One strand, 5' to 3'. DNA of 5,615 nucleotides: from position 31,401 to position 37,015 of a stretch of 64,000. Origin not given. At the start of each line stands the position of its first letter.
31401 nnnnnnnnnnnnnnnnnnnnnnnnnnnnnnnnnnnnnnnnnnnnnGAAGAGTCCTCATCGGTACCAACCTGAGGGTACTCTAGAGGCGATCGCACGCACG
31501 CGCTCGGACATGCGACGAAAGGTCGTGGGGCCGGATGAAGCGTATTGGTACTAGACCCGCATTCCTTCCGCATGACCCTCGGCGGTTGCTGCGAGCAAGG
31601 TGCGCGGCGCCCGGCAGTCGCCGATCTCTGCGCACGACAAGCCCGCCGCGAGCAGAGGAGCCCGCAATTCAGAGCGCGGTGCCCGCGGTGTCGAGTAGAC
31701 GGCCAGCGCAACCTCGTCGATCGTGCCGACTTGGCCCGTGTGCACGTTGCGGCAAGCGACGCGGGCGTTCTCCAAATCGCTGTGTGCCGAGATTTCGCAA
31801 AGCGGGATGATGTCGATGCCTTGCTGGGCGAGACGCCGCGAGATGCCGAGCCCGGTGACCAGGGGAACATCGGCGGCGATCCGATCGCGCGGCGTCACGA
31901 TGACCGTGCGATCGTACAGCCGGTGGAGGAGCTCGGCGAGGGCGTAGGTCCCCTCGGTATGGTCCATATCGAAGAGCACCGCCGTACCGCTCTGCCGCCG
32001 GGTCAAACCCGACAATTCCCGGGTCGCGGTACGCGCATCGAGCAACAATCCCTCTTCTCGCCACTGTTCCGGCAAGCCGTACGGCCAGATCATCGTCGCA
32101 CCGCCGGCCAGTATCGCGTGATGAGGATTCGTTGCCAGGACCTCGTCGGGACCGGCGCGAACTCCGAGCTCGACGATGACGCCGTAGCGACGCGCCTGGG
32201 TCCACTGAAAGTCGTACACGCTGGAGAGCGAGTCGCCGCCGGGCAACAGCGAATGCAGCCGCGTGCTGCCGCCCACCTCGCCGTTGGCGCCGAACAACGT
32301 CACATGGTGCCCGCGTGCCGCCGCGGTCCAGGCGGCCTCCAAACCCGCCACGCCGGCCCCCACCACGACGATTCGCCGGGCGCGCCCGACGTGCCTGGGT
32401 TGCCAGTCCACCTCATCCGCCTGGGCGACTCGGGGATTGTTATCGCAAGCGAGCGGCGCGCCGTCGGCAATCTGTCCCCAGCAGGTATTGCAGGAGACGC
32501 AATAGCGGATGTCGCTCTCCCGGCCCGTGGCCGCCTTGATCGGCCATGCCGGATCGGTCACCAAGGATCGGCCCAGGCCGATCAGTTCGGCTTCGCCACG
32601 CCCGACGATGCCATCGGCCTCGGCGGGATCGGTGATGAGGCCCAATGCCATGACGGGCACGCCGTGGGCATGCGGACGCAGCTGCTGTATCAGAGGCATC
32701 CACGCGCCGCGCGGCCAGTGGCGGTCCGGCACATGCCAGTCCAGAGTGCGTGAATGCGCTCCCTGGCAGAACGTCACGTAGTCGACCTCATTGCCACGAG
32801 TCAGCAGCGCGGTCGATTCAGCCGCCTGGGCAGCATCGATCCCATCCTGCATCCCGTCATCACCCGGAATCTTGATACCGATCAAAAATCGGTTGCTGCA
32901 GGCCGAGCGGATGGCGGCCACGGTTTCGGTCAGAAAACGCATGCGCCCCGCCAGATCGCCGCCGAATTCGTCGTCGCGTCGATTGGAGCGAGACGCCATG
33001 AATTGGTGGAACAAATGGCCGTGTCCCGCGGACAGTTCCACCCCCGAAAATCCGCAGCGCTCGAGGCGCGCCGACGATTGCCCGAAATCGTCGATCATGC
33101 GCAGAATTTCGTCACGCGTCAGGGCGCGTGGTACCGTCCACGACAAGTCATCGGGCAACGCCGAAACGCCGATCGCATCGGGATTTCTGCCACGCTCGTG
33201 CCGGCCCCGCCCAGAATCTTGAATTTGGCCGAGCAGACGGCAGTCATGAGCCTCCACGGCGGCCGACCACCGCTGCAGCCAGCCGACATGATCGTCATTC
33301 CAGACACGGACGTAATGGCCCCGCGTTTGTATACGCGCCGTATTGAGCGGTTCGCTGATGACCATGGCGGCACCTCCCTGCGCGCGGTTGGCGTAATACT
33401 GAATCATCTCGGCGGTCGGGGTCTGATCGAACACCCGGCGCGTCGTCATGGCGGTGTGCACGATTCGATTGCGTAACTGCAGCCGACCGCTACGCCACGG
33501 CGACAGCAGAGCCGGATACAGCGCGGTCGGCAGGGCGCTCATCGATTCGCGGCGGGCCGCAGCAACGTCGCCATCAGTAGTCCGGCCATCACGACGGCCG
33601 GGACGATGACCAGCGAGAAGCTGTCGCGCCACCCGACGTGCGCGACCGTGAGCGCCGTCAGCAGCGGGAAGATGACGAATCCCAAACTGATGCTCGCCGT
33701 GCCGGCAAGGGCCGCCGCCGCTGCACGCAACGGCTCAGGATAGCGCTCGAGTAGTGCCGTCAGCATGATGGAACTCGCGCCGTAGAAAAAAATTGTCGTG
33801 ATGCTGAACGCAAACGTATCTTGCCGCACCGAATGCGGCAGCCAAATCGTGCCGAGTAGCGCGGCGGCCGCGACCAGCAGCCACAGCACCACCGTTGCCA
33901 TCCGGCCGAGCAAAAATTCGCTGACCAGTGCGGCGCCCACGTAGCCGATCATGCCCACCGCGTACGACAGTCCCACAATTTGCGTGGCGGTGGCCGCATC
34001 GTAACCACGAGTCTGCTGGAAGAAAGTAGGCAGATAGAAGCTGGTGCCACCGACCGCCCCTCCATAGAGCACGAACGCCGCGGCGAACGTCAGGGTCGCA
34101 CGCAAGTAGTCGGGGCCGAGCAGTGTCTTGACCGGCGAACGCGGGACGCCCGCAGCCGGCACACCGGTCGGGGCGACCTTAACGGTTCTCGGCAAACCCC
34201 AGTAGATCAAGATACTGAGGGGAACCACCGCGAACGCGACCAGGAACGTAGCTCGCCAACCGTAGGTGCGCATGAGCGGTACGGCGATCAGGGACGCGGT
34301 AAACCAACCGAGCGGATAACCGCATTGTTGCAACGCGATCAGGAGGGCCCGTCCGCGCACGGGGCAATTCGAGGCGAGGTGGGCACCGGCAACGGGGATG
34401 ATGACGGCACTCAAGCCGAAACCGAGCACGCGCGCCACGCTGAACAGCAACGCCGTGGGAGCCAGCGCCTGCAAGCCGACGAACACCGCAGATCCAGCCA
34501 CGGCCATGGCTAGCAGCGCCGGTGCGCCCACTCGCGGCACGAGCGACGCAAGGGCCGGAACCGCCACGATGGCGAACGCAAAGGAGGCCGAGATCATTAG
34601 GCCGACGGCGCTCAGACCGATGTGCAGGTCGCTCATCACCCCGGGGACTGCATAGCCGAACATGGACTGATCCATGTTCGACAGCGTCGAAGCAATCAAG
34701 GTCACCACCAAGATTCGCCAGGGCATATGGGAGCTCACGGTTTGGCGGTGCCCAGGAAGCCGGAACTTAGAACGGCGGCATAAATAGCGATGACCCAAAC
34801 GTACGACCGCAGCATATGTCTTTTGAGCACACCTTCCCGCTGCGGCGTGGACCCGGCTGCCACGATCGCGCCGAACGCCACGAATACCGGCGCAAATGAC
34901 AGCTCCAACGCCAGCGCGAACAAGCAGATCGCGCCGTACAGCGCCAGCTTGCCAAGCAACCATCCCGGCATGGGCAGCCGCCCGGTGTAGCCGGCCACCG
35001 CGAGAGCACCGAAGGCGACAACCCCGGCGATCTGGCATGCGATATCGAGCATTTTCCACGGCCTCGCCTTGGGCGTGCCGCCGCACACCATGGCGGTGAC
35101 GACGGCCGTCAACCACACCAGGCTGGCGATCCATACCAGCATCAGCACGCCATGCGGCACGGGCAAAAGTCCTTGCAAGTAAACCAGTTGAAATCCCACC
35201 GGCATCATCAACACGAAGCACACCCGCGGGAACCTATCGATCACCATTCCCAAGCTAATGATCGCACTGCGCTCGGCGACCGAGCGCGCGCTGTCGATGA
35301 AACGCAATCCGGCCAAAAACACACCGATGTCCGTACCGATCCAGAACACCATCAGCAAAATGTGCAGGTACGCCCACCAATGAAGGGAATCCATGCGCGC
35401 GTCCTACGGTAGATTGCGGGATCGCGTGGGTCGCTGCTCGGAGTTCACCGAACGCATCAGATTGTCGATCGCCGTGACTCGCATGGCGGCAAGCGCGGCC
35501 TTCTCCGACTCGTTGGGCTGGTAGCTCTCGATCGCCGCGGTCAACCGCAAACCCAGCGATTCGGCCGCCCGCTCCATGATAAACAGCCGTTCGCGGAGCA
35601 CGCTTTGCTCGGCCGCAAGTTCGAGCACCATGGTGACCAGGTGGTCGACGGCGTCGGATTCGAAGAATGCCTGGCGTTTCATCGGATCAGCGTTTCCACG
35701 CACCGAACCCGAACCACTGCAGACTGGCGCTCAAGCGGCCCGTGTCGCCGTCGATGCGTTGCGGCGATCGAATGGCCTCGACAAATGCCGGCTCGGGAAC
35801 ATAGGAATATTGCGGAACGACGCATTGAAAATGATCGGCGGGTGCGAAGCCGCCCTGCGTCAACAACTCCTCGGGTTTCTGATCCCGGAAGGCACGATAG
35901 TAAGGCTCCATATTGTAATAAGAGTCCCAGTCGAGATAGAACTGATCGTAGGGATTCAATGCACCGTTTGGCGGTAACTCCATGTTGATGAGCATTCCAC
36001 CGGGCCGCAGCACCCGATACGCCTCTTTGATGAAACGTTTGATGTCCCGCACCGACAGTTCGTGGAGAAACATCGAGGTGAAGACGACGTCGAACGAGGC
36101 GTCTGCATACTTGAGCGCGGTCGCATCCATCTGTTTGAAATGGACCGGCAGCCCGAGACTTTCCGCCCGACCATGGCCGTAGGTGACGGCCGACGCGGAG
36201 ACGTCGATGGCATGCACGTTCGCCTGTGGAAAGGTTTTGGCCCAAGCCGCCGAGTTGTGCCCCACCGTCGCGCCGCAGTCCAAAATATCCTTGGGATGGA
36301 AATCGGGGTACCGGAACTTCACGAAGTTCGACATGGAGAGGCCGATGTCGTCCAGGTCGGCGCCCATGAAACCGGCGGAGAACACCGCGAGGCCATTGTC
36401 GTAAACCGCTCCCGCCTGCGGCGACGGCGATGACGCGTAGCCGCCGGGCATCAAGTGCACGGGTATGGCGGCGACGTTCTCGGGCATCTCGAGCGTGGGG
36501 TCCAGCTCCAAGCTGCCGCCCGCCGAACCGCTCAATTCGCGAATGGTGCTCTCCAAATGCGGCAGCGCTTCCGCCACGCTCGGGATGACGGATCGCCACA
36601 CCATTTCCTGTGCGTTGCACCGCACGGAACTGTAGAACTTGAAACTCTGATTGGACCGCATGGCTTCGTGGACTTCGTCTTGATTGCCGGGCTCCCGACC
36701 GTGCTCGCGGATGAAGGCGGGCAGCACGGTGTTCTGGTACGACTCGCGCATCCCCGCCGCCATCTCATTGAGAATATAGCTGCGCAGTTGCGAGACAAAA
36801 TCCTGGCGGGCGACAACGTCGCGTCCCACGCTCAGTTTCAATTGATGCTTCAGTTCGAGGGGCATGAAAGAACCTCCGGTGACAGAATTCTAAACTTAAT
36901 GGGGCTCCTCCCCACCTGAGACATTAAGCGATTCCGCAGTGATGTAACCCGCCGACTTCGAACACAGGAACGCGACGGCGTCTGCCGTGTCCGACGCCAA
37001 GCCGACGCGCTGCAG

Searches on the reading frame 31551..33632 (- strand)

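Call 56: search_protein_families(library=pfam, proteins=[window:31551-33632:-], max_evalue=0.0001)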
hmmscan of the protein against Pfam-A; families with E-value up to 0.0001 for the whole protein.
window:31551-33632:- (693 aa): 6 families
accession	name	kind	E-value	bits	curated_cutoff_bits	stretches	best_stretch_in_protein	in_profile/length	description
PF00724.26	Oxidored_FMN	-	9.1e-50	170.3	27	1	42-373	2-341/342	NADH:flavin oxidoreductase / NADH oxidase family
PF07992.20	Pyr_redox_2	-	8.1e-09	35.7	26.1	1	410-452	140-176/291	Pyridine nucleotide-disulphide oxidoreductase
PF13450.12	NAD_binding_8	-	2.7e-07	31.2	21.9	1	423-460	1-38/68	NAD(P)-binding Rossmann-like domain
PF00070.33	Pyr_redox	-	8.5e-07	29.8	22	0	420-453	1-34/82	Pyridine nucleotide-disulphide oxidoreductase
PF01134.28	GIDA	-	1.8e-05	24.4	22.1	1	421-450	2-31/391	Glucose inhibited division protein A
PF12831.13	FAD_oxidored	-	6.6e-05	22.8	27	0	421-456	2-37/416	FAD dependent oxidoreductase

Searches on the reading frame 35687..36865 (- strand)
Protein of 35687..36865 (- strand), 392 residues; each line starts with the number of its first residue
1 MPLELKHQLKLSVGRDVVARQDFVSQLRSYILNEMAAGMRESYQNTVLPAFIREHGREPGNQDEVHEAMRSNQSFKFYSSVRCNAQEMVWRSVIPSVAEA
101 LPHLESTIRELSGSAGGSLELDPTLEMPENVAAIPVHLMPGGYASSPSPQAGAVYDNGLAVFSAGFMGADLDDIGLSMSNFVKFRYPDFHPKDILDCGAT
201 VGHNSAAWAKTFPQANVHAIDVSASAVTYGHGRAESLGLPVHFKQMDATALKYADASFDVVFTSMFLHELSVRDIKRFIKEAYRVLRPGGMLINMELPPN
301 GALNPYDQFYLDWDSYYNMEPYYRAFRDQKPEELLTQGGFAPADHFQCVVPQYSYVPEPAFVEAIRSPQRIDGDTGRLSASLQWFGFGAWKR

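Call 56: search_protein_families(library=pfam, proteins=[window:35687-36865:-], max_evalue=0.0001)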
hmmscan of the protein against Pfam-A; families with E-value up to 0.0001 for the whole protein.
window:35687-36865:- (392 aa): 7 families
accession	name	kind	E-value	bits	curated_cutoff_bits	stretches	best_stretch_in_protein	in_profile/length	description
PF13649.12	Methyltransf_25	-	5.1e-22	78.8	27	1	194-290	1-97/97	Methyltransferase domain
PF08241.18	Methyltransf_11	-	2.4e-20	73.4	21.2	1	195-293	1-94/95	Methyltransferase domain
PF13847.12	Methyltransf_31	-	1.8e-17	63.8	27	1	193-293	6-108/145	Methyltransferase domain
PF08242.18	Methyltransf_12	-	1.4e-14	55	30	1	195-292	1-98/98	Methyltransferase domain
PF01209.24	Ubie_methyltran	-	6.1e-10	39.3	20.1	1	189-313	46-169/233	ubiE/COQ5 methyltransferase family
PF05175.20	MTS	-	1e-07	32.2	23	1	191-293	32-137/170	Methyltransferase small domain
PF13489.12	Methyltransf_23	-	1.4e-06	28.6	27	1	188-296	20-118/164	Methyltransferase domain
